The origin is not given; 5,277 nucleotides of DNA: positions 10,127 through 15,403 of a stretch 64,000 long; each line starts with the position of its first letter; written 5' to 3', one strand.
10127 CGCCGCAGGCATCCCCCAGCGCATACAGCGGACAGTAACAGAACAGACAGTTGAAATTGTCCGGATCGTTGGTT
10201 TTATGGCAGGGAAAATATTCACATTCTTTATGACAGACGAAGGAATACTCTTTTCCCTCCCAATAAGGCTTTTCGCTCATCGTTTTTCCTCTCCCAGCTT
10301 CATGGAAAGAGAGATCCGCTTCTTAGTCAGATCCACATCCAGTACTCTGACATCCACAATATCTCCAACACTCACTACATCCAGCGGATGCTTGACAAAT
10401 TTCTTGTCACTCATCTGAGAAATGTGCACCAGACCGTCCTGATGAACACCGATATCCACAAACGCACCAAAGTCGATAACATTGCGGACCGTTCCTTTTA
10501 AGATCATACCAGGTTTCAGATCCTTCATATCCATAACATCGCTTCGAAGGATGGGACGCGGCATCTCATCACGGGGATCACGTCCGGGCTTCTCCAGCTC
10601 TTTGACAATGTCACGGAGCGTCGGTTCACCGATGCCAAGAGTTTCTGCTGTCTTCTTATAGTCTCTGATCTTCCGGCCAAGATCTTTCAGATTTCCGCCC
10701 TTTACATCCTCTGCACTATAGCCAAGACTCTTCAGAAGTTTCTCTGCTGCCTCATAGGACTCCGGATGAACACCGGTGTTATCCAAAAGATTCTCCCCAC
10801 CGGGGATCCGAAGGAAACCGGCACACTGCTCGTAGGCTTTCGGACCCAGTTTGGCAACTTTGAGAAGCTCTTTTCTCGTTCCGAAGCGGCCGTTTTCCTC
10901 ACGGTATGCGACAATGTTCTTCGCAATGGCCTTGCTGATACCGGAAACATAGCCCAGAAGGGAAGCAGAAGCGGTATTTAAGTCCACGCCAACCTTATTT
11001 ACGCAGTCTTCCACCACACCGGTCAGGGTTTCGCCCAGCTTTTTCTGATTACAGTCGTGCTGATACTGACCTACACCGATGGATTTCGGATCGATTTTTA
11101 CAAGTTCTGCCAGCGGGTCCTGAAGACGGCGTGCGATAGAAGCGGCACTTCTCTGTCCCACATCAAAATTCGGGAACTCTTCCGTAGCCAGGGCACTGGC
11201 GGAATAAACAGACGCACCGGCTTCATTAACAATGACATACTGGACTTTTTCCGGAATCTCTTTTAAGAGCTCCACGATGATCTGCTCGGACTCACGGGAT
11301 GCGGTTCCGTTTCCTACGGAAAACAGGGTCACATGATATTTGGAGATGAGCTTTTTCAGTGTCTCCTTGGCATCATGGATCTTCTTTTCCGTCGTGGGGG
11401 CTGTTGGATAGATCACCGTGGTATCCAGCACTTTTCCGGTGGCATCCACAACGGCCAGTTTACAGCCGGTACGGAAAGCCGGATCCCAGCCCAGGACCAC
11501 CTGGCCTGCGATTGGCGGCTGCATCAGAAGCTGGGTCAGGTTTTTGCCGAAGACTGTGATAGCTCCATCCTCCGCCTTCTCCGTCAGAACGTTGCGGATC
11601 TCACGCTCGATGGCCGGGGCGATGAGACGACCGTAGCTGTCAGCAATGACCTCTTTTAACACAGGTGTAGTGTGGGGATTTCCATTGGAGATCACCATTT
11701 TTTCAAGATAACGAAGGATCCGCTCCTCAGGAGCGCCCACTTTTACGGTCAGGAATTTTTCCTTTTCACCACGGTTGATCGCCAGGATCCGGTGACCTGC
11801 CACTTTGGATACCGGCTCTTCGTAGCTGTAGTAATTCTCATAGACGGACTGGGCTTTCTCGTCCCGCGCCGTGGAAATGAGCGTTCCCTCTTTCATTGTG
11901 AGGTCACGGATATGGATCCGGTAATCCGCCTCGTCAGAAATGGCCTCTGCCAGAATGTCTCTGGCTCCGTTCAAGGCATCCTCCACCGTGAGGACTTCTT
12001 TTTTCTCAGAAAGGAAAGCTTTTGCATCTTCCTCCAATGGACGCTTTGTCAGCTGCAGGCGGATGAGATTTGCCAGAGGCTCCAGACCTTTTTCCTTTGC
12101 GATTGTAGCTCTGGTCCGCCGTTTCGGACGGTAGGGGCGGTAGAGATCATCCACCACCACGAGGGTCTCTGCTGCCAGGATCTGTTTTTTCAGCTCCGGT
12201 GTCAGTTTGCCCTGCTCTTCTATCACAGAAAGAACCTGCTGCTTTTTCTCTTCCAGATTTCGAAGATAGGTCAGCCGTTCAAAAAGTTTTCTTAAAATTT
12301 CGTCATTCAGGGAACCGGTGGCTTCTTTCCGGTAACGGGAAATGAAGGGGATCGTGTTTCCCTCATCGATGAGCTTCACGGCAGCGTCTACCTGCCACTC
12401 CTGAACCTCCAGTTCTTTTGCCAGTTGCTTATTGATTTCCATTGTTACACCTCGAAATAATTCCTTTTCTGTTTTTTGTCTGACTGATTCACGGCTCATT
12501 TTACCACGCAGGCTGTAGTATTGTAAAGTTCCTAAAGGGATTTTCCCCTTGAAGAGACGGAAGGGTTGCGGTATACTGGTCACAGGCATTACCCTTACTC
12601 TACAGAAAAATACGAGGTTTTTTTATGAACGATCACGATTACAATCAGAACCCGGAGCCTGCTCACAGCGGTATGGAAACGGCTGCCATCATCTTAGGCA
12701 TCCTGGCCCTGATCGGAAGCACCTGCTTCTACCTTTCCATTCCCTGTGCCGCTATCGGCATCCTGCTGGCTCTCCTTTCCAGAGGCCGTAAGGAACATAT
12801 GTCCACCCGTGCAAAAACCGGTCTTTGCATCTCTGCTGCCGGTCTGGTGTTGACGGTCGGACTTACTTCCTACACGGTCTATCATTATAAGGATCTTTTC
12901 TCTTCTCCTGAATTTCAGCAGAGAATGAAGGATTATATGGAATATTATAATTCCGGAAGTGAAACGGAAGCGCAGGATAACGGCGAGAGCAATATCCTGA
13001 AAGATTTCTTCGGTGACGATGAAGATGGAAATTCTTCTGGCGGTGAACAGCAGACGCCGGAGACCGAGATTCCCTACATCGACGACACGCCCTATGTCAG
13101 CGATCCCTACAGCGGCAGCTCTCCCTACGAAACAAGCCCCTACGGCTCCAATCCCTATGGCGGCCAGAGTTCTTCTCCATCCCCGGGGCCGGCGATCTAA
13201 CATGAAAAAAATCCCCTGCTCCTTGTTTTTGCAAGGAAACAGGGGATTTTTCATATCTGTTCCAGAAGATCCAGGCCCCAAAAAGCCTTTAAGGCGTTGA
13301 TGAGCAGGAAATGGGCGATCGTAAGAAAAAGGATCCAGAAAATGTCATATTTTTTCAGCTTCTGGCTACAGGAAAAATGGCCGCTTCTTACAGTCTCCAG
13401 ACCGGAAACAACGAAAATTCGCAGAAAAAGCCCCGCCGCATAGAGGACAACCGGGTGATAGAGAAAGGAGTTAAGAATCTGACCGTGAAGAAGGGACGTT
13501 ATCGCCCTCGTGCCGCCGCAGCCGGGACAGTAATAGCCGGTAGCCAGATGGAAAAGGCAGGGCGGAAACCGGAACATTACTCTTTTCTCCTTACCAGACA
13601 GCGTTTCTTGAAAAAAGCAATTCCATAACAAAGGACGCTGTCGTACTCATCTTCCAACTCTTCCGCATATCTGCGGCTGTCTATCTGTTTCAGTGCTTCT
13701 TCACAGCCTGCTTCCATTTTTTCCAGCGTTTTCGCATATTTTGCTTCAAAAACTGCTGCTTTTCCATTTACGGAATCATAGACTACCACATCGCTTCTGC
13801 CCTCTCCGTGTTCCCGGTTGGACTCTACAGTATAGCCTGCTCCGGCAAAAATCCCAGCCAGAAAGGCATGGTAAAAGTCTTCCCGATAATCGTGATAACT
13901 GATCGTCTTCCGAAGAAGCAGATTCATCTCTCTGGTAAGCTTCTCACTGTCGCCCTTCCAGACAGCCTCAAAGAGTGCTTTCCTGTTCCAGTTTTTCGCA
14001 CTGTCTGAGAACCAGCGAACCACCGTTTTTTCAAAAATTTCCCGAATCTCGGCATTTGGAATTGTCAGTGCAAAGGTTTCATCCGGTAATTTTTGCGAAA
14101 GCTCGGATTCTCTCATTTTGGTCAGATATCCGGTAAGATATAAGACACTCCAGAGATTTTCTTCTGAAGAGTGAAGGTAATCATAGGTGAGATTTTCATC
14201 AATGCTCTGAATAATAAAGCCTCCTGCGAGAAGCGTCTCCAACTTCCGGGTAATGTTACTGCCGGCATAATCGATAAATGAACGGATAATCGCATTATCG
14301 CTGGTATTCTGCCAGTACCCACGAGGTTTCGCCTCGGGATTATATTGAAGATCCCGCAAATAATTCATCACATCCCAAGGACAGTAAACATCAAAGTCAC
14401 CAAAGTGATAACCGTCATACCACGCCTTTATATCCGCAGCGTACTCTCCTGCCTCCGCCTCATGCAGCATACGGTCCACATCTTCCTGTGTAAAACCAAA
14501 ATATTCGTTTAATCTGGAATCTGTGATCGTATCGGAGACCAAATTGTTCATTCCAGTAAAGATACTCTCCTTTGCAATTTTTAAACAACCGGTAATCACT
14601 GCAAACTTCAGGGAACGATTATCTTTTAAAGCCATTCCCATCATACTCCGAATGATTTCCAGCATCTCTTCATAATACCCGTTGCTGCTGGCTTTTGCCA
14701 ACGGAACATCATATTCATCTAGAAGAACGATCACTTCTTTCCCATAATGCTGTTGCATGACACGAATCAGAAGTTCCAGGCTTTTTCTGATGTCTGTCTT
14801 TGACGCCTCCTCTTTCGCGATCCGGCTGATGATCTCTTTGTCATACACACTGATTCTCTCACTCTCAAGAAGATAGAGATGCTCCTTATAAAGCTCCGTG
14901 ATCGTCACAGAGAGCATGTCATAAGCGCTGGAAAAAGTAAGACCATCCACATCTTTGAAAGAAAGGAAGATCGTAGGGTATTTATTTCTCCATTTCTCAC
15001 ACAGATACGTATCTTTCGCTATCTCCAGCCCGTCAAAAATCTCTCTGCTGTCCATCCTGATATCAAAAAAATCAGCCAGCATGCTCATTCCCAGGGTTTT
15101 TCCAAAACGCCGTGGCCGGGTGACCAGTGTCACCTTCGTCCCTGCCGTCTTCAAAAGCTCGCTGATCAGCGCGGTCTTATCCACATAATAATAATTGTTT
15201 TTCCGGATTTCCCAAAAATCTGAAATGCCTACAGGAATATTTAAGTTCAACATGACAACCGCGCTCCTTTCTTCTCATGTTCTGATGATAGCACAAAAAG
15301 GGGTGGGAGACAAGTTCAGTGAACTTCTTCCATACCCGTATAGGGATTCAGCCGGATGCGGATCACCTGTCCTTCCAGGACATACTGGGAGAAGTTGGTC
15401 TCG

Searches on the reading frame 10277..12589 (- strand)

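Call 89: search_protein_families(library=pfam, proteins=[window:10277-12589:-], max_evalue=0.00001)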
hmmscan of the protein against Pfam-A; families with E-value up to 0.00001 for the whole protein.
window:10277-12589:- (770 aa): 9 families
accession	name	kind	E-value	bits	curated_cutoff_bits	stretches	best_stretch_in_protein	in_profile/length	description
PF16921.10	Tex_YqgF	-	1.4e-53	181.1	27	1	363-490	1-126/126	Tex protein YqgF-like domain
PF12836.13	HHH_3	-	1.7e-30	105.4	27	1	530-594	1-65/65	Helix-hairpin-helix motif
PF09371.15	Tex_N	-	4.5e-30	103.6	32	1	50-124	1-75/75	Tex-like protein N-terminal domain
PF22706.1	Tex_central_region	-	7.7e-28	98.1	27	1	186-347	7-178/178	Tex central region-like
PF17674.7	HHH_9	-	8e-22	78.3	23.1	1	600-673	1-70/70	HHH domain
PF00575.29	S1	-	5e-20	72.1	22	1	692-764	3-74/74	S1 RNA binding domain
PF14635.12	HHH_7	-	2.5e-09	37.8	27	1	503-596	5-104/104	Helix-hairpin-helix motif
PF23459.1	S1_RRP5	-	5e-09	37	27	1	691-762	1-71/72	RRP5 S1 domain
PF14639.11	YqgF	-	2.2e-07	31.2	35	1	379-497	24-147/150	Holliday-junction resolvase-like of SPT6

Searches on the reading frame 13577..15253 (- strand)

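Call 89: search_protein_families(library=pfam, proteins=[window:13577-15253:-], max_evalue=0.00001)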
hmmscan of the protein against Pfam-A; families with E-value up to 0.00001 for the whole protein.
window:13577-15253:- (558 aa): 2 families
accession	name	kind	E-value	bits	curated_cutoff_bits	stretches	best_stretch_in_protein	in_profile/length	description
PF09820.16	AAA-ATPase_like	-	2e-46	158.8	26.1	1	7-232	1-201/201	Predicted AAA-ATPase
PF08011.17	PDDEXK_9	-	7.8e-18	64.8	25.5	1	457-554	2-102/105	PD-(D/E)XK nuclease superfamily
